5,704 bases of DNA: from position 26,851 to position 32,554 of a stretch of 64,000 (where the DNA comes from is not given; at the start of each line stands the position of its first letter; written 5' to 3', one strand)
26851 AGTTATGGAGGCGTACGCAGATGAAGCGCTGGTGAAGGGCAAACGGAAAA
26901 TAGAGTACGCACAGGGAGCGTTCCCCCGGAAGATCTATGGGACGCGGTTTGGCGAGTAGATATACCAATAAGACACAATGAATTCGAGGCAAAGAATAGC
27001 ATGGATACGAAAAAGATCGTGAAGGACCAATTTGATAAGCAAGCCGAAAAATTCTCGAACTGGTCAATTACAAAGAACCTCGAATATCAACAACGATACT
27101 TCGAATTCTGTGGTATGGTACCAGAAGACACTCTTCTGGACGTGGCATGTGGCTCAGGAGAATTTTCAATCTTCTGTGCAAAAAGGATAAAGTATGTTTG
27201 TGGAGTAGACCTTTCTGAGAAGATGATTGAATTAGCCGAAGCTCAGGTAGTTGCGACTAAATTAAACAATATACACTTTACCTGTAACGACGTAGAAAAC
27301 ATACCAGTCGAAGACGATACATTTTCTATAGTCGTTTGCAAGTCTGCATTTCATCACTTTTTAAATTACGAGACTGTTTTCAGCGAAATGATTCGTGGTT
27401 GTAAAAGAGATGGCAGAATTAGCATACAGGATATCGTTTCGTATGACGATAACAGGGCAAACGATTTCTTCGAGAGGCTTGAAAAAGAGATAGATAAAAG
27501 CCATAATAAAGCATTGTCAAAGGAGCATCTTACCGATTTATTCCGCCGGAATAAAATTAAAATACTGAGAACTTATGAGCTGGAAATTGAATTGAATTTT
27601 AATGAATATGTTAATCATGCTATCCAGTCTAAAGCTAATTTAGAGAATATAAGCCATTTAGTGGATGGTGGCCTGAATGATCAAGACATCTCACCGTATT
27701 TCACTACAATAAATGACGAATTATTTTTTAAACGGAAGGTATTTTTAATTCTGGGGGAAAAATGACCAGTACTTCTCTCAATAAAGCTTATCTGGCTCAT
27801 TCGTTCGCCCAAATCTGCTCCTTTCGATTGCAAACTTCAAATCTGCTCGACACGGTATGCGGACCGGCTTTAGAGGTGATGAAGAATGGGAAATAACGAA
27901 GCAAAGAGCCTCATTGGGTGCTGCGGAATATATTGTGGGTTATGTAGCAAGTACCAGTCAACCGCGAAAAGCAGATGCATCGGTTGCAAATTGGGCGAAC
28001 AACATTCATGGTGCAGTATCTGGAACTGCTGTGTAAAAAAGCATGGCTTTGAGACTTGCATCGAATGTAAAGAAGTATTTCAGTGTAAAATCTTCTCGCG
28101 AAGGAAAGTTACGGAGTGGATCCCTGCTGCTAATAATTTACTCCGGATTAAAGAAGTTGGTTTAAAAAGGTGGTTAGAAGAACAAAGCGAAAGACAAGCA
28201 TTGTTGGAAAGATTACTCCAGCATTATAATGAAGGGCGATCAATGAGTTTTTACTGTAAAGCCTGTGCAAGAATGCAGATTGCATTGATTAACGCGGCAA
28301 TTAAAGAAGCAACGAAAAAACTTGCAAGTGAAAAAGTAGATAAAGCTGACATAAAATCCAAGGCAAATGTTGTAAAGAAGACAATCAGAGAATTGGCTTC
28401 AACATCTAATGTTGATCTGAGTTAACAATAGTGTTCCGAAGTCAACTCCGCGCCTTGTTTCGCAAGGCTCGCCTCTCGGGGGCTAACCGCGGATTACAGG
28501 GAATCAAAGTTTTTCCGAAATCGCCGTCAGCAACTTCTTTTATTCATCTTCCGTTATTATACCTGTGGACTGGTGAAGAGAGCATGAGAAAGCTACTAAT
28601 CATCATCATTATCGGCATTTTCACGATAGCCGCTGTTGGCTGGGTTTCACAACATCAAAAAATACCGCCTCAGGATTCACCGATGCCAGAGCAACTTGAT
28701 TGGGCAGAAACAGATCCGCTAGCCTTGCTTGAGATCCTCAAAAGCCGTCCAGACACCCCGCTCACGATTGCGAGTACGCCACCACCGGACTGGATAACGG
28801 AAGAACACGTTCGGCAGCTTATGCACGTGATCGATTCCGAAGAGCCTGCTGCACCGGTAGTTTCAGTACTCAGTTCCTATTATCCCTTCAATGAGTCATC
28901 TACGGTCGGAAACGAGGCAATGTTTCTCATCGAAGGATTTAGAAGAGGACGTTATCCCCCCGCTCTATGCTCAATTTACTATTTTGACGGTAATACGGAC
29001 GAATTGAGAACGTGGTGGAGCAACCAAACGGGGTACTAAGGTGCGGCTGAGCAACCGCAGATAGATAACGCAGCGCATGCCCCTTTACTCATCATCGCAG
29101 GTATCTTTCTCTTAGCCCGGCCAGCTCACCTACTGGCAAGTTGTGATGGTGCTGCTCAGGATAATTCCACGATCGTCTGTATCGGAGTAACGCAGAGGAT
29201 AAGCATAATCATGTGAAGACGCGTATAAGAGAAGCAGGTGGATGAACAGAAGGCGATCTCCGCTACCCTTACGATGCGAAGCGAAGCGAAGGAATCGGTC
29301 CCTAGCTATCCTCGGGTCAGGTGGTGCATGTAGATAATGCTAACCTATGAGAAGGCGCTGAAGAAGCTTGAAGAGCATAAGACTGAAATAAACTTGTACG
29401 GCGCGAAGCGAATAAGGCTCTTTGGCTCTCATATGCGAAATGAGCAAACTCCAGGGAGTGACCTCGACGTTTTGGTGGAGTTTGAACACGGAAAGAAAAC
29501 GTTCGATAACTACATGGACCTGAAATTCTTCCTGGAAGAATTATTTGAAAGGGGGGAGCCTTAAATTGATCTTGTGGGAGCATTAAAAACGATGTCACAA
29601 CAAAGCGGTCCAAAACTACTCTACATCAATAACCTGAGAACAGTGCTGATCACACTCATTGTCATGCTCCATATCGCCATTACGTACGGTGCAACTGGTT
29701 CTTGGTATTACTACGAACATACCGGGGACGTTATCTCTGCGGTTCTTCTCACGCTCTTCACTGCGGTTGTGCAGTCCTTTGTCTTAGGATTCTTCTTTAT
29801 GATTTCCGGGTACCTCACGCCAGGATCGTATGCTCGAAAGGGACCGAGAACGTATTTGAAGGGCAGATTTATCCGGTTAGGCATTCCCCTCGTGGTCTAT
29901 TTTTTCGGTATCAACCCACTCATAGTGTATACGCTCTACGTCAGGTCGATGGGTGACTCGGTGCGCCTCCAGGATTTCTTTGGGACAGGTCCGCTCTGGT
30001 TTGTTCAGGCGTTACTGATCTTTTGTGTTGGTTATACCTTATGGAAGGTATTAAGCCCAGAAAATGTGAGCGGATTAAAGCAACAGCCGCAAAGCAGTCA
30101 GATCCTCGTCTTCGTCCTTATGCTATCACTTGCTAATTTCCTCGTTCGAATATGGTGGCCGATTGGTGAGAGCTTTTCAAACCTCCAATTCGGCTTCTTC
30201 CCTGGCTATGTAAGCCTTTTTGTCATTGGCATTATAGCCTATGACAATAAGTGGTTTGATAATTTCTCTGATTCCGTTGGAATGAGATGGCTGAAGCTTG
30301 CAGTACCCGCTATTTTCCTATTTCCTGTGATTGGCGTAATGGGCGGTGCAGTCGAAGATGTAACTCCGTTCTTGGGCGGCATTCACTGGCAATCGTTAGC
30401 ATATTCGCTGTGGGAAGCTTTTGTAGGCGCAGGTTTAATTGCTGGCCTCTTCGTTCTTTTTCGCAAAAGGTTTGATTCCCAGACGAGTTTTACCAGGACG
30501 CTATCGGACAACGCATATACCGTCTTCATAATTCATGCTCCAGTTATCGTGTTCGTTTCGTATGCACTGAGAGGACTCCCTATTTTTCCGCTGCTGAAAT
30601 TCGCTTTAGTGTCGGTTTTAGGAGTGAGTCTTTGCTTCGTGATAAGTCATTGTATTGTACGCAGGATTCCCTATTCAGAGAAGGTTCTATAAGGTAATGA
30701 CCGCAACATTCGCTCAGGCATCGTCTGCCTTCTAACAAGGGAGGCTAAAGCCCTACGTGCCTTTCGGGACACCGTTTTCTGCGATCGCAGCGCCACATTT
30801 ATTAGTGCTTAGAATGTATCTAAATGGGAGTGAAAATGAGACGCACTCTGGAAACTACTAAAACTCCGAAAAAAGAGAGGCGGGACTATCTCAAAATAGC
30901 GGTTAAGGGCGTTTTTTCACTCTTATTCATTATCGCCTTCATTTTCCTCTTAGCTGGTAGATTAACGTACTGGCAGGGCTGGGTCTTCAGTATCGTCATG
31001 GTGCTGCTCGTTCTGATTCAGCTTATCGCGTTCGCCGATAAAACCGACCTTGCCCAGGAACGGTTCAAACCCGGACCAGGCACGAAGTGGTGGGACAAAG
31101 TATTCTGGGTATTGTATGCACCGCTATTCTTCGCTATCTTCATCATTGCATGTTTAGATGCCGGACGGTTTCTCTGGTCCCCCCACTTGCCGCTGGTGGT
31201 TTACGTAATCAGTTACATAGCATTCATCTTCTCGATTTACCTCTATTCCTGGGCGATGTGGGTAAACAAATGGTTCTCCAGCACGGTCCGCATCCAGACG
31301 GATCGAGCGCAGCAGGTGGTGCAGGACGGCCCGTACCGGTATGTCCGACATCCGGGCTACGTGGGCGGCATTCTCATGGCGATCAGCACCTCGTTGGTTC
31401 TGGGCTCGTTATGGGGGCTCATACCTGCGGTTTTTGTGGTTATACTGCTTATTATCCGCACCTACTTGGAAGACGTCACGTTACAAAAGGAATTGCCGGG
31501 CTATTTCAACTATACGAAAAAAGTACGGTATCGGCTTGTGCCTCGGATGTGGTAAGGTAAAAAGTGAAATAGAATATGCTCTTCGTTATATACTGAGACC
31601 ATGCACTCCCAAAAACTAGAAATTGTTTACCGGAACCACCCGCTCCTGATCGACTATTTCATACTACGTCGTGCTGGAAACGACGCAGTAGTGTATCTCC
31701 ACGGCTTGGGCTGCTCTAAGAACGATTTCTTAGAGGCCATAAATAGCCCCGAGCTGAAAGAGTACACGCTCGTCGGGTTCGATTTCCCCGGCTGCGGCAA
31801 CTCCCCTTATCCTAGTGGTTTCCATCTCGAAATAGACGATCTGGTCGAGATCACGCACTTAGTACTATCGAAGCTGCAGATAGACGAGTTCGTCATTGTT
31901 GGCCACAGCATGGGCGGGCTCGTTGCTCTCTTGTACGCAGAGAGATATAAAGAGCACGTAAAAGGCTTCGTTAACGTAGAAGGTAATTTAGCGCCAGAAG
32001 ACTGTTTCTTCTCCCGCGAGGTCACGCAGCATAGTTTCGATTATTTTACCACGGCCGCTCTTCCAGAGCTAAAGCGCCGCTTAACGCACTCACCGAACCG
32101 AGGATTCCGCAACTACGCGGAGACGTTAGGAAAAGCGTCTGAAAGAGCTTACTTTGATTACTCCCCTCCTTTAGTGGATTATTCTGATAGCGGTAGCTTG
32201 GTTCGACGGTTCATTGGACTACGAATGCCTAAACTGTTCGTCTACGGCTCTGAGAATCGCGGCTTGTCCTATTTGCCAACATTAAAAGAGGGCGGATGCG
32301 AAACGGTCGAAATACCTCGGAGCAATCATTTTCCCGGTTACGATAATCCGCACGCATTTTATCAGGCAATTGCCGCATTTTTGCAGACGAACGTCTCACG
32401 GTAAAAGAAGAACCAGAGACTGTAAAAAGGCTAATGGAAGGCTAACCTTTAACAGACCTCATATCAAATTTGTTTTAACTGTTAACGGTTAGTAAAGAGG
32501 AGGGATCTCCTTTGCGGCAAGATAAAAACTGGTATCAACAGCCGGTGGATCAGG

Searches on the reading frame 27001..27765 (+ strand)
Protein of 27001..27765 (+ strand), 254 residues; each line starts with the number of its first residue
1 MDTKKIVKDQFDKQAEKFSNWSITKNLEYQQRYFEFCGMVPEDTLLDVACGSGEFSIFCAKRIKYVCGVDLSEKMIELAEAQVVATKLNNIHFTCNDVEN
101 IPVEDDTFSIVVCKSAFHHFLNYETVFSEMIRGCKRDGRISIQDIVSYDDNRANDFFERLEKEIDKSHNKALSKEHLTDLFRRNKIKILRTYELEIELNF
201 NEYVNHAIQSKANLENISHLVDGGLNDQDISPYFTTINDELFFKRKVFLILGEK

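Call 47: search_protein_families(library=pfam, proteins=[window:27001-27765:+], max_evalue=0.0001)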
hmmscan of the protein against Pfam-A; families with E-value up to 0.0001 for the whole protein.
window:27001-27765:+ (254 aa): 8 families
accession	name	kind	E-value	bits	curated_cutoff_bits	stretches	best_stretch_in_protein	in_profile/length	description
PF13649.12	Methyltransf_25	-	4.2e-21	75.9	27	1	46-138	2-97/97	Methyltransferase domain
PF08241.18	Methyltransf_11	-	4.3e-21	75.8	21.2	1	46-141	1-94/95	Methyltransferase domain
PF13847.12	Methyltransf_31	-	1.3e-20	74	27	1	43-183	5-143/145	Methyltransferase domain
PF13489.12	Methyltransf_23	-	4.3e-14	53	27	1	42-183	23-156/164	Methyltransferase domain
PF01209.24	Ubie_methyltran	-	6.4e-13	49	20.1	1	32-144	38-153/233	ubiE/COQ5 methyltransferase family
PF08242.18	Methyltransf_12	-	2e-12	48.1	30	1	46-140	1-98/98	Methyltransferase domain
PF02353.26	CMAS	-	3.5e-08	33.5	27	1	36-154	57-176/273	Mycolic acid cyclopropane synthetase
PF05175.20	MTS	-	7.8e-07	29.3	23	1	43-135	33-127/170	Methyltransferase small domain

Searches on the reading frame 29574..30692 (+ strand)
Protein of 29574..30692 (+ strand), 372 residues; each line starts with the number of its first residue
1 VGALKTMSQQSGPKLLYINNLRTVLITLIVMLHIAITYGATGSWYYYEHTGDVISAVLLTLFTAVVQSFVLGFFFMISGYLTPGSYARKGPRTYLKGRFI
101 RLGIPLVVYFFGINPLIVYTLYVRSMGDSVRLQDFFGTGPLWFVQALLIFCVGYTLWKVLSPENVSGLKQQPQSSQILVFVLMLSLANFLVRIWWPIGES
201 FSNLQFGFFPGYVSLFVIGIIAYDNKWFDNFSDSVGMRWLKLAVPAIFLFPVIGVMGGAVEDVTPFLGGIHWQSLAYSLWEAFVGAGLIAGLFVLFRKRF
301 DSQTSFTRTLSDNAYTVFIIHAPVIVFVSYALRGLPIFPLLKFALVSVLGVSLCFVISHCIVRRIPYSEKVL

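Call 47: search_protein_families(library=pfam, proteins=[window:29574-30692:+], max_evalue=0.0001)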
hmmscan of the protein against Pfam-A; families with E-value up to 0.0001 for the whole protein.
window:29574-30692:+ (372 aa): 1 family
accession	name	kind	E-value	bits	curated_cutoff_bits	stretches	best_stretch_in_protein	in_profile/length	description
PF01757.29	Acyl_transf_3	-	1.1e-31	110.6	31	1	16-358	2-325/326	Acyltransferase domain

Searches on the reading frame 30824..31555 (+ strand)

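Call 47: search_protein_families(library=pfam, proteins=[window:30824-31555:+], max_evalue=0.0001)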
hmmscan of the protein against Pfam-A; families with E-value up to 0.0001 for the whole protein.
window:30824-31555:+ (243 aa): 3 families
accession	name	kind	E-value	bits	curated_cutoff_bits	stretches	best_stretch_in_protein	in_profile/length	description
PF04191.18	PEMT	-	2e-13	51.1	25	1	127-222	3-100/105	Phospholipid methyltransferase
PF04140.19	ICMT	-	3.8e-12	46.9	24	1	133-221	4-94/95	Isoprenylcysteine carboxyl methyltransferase (ICMT) family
PF01222.22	ERG4_ERG24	-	3.8e-06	26.4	27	1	153-242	339-431/432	Ergosterol biosynthesis ERG4/ERG24 family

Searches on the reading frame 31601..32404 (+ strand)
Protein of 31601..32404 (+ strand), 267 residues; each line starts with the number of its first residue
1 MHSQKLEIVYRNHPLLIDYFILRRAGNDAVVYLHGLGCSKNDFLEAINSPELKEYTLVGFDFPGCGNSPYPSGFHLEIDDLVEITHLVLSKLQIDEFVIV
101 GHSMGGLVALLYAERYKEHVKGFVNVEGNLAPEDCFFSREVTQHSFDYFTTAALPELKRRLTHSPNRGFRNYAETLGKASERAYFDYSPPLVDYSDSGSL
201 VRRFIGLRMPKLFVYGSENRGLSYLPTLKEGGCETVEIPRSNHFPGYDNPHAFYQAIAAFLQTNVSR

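Call 47: search_protein_families(library=pfam, proteins=[window:31601-32404:+], max_evalue=0.0001)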
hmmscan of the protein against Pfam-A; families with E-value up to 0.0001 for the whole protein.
window:31601-32404:+ (267 aa): 3 families
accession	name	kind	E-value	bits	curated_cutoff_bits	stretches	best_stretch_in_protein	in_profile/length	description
PF00561.26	Abhydrolase_1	-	2.1e-23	83.7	25.8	1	29-140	2-111/245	alpha/beta hydrolase fold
PF12697.13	Abhydrolase_6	-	2.9e-18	67.8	26.3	1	30-255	1-216/217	Alpha/beta hydrolase family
PF12146.15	Hydrolase_4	-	7.9e-13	48.7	27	1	29-128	6-109/239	Serine aminopeptidase, S33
